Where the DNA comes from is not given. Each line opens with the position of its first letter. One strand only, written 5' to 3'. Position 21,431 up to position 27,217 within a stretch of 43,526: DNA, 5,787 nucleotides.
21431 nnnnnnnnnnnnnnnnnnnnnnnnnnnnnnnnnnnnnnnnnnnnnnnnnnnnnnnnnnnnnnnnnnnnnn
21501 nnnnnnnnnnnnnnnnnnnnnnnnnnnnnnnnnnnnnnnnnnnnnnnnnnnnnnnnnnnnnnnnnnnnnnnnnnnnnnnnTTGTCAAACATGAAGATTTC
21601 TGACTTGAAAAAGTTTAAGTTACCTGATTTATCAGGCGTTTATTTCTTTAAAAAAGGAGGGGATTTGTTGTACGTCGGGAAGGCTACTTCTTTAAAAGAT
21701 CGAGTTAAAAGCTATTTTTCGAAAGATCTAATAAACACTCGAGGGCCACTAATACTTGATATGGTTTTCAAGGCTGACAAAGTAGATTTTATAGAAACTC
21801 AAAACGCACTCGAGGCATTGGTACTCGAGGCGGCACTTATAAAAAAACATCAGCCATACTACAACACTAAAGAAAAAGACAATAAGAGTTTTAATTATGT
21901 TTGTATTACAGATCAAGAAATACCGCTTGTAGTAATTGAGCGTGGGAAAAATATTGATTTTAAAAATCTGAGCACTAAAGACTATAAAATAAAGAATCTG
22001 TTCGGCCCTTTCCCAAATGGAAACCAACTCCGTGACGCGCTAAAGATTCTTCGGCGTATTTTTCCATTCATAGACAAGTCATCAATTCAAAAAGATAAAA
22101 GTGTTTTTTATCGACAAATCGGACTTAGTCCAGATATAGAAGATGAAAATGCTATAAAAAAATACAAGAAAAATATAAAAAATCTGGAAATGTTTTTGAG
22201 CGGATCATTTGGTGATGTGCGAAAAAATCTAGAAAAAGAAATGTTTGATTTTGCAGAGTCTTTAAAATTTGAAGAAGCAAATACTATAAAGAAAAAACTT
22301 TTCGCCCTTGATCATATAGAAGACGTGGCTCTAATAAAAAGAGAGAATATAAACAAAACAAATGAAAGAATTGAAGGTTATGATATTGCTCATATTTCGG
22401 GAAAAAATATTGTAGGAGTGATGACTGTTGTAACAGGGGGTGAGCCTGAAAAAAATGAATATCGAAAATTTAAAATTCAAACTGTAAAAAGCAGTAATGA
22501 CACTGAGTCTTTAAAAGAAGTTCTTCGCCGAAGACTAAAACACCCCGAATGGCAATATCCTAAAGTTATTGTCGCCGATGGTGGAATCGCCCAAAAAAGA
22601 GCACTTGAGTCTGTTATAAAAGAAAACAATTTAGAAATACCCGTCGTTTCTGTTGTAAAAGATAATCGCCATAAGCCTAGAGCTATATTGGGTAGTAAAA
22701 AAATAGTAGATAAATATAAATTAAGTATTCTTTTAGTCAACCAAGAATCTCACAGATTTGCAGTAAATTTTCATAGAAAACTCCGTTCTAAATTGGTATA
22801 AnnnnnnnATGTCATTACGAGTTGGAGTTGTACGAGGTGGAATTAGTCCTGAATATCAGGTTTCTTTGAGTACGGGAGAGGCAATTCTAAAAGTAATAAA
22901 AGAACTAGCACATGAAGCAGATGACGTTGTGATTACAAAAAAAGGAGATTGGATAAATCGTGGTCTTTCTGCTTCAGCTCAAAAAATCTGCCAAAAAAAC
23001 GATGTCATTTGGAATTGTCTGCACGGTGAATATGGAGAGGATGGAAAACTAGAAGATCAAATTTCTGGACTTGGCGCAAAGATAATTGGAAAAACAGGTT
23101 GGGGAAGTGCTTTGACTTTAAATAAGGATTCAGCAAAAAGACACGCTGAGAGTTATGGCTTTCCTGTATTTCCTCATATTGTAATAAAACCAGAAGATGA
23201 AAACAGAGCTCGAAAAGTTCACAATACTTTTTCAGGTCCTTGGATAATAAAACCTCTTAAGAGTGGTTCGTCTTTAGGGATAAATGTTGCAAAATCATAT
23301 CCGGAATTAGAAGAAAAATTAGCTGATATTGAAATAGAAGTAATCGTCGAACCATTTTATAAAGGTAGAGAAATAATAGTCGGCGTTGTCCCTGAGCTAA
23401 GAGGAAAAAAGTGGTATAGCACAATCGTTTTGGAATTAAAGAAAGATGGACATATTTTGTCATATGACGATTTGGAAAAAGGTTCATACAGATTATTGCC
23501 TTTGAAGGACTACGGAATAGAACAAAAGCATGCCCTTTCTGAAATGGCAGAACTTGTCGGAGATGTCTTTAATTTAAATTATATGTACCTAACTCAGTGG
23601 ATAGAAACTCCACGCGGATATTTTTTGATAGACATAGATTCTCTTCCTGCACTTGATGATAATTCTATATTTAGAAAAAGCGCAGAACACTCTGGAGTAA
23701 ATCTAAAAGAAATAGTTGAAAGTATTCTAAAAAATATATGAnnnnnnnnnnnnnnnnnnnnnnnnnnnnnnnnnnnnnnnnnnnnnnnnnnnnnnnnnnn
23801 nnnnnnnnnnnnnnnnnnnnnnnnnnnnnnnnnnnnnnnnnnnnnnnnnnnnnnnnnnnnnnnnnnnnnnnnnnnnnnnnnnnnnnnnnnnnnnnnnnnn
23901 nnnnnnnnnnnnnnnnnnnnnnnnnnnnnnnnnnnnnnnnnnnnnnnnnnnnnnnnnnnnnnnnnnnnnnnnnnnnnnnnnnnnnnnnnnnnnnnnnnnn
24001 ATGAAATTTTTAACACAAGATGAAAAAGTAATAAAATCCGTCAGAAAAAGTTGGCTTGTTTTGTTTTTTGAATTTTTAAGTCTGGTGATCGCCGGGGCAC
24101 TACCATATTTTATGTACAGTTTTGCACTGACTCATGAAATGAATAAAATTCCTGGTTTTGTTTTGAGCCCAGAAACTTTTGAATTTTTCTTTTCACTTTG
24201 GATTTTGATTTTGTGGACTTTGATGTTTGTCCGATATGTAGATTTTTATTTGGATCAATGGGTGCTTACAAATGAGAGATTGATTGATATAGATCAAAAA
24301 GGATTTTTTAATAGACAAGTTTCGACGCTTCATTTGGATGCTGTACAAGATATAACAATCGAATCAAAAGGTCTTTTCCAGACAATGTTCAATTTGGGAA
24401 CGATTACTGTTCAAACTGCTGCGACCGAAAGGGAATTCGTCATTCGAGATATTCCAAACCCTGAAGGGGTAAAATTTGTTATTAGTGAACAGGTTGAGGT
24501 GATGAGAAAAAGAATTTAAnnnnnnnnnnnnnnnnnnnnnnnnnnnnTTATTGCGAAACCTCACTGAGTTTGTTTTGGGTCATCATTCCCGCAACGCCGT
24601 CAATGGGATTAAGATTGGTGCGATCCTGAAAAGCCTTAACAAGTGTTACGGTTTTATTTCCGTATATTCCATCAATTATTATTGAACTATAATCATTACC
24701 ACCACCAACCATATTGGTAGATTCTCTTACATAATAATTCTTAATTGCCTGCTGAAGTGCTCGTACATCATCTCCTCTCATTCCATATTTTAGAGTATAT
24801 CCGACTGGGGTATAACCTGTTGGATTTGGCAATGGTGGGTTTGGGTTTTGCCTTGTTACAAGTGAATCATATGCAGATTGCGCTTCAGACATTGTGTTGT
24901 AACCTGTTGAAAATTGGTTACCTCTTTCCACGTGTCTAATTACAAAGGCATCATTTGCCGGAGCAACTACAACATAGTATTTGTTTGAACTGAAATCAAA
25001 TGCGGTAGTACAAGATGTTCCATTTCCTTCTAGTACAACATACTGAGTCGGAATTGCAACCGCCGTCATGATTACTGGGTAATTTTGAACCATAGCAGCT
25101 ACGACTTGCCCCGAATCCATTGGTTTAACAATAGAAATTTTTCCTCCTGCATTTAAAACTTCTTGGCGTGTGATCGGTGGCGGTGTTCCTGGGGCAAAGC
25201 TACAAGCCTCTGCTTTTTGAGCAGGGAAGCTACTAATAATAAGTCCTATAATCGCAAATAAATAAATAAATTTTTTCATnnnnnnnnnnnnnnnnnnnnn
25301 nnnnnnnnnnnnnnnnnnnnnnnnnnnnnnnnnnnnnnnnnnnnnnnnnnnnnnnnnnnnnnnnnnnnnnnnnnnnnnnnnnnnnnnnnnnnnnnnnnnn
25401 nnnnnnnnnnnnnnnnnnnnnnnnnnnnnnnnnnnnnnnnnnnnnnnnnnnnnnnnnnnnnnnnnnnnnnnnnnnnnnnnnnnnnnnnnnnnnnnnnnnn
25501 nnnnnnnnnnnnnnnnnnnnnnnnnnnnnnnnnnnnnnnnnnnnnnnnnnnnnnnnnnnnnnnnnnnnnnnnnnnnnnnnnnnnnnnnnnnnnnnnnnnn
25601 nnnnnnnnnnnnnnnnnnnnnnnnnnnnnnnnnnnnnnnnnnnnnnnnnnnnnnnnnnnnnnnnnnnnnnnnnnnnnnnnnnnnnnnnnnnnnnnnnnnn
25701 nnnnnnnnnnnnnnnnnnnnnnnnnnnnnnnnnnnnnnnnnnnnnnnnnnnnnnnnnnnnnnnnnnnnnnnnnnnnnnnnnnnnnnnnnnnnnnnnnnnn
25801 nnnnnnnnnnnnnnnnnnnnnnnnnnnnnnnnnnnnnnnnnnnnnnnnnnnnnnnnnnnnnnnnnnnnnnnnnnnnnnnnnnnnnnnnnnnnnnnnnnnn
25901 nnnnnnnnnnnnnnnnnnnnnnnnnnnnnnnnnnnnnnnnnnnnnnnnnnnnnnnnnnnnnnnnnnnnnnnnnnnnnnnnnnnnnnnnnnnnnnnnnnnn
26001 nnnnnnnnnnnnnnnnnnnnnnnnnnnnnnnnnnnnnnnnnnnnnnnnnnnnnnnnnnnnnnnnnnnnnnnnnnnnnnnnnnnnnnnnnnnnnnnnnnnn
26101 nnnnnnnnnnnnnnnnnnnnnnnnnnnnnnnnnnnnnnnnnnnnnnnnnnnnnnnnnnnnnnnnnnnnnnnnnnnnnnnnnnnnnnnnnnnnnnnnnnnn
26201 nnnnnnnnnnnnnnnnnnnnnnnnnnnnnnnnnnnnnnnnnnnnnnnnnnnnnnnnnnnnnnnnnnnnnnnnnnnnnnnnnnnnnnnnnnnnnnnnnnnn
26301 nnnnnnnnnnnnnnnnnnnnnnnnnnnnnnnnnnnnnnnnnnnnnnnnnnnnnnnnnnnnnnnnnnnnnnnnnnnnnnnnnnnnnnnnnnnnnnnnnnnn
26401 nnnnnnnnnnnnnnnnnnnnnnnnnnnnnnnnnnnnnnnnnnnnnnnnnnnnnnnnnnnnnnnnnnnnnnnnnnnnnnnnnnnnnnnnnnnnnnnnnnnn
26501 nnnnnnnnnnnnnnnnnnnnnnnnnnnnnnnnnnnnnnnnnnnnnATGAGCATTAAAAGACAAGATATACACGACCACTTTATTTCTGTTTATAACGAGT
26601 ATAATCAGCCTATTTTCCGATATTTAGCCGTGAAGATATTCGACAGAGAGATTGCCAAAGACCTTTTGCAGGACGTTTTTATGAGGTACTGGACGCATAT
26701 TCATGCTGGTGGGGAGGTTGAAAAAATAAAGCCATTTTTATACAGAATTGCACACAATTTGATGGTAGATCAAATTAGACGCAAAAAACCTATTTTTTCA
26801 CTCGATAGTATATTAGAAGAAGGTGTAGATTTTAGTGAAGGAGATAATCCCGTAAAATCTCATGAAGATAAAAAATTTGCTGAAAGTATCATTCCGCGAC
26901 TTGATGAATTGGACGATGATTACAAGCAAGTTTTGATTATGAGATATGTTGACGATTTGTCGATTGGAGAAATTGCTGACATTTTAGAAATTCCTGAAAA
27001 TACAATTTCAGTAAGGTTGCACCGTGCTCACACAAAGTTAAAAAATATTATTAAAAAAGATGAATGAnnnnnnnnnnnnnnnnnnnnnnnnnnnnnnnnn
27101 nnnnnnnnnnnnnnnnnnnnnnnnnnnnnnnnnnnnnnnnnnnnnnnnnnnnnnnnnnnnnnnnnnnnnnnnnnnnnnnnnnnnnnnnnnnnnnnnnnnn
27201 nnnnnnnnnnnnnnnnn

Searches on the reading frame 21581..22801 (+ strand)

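Call 26: search_protein_families(library=pfam, proteins=[window:21581-22801:+])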
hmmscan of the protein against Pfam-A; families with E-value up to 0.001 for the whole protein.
window:21581-22801:+ (406 aa): 2 families
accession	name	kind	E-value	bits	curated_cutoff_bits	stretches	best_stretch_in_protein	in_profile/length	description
PF08459.17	UvrC_RNaseH_dom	-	8.3e-33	113.9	22.3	1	256-395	5-159/159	UvrC RNAse H endonuclease domain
PF01541.30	GIY-YIG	-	2.6e-05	24.9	22.6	1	19-95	3-78/78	GIY-YIG catalytic domain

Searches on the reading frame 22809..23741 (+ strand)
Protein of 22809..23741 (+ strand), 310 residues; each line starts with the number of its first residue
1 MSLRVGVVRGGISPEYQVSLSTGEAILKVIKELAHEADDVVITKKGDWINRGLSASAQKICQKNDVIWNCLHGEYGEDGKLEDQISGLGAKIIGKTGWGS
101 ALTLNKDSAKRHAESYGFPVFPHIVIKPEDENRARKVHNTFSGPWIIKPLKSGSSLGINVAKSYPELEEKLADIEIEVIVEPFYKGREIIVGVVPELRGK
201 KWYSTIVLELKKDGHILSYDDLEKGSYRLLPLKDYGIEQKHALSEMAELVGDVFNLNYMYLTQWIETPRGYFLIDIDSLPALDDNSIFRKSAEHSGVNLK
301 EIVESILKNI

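Call 26: search_protein_families(library=pfam, proteins=[window:22809-23741:+])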
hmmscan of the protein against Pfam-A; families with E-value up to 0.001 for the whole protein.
window:22809-23741:+ (310 aa): 2 families
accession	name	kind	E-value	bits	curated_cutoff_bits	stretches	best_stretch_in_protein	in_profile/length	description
PF07478.18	Dala_Dala_lig_C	-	1.3e-15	57.9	24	1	115-307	4-203/204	D-ala D-ala ligase C-terminus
PF01820.27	Dala_Dala_lig_N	-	2.2e-14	54.5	34.6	2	4-51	1-48/121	D-ala D-ala ligase N-terminus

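Call 29: find_encoding_contigs(protein=window:22809-23741:+, flank=10000, max_places=10)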
Protein window:22809-23741:+ (310 aa): 2 contigs read that carry it; 2 places shown.
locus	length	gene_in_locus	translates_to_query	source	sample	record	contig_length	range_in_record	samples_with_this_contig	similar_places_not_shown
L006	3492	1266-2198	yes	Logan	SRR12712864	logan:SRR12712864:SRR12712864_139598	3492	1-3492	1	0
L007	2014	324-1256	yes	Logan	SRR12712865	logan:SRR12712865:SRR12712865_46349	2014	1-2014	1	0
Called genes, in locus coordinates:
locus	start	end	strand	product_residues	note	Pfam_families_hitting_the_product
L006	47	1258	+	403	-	PF08459:UvrC_RNaseH_dom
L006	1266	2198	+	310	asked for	PF01820:Dala_Dala_lig_N (weak), PF07478:Dala_Dala_lig_C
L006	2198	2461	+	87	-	-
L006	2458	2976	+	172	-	PF03703:bPH_2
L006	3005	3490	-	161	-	?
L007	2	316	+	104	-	?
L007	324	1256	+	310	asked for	PF01820:Dala_Dala_lig_N (weak), PF07478:Dala_Dala_lig_C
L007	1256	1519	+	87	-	-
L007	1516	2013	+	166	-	?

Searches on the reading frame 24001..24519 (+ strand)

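Call 26: search_protein_families(library=pfam, proteins=[window:24001-24519:+])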
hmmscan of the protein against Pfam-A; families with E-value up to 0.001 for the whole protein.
window:24001-24519:+ (172 aa): 2 families
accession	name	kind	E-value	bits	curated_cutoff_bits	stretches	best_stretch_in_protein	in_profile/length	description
PF03703.20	bPH_2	-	3.2e-09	37.3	22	1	88-157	7-74/78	Bacterial PH domain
PF08000.17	bPH_1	-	0.00014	22.3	27.7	1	84-132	40-90/122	Bacterial PH domain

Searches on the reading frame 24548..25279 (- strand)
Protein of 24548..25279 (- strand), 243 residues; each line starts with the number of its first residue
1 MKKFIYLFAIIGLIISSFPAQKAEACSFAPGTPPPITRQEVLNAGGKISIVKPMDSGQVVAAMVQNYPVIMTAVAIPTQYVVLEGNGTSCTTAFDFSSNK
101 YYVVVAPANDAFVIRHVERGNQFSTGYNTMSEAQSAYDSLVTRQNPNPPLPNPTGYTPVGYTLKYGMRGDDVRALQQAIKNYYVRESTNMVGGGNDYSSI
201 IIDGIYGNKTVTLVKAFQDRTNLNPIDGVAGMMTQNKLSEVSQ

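Call 27: search_protein_families(library=pfam, proteins=[window:24548-25279:-])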
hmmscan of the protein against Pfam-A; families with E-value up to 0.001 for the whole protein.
window:24548-25279:- (243 aa): 1 family
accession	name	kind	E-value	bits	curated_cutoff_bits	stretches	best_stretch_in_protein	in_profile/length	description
PF01471.23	PG_binding_1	-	1e-09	38.8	23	1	168-238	1-57/57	Putative peptidoglycan binding domain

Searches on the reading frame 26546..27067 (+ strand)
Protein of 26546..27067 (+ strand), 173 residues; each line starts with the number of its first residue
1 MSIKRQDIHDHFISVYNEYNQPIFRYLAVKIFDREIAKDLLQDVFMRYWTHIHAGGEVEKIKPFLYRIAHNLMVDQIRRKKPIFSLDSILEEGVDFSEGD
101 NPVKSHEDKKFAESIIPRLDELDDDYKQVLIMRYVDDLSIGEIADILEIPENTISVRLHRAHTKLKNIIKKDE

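Call 27: search_protein_families(library=pfam, proteins=[window:26546-27067:+])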
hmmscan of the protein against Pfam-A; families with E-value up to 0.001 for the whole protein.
window:26546-27067:+ (173 aa): 4 families
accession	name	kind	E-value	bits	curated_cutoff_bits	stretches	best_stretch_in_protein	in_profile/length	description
PF08281.18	Sigma70_r4_2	-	4.5e-14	52.3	25.7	1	119-164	8-53/54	Sigma-70, region 4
PF04545.22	Sigma70_r4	-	4.9e-12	45.6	24.1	1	119-166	2-49/50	Sigma-70, region 4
PF04542.20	Sigma70_r2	-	2.5e-10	40.5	24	1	19-81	4-69/71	Sigma-70 region 2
PF07638.17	Sigma70_ECF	-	0.00025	21.4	21.1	1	106-167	120-181/185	ECF sigma factor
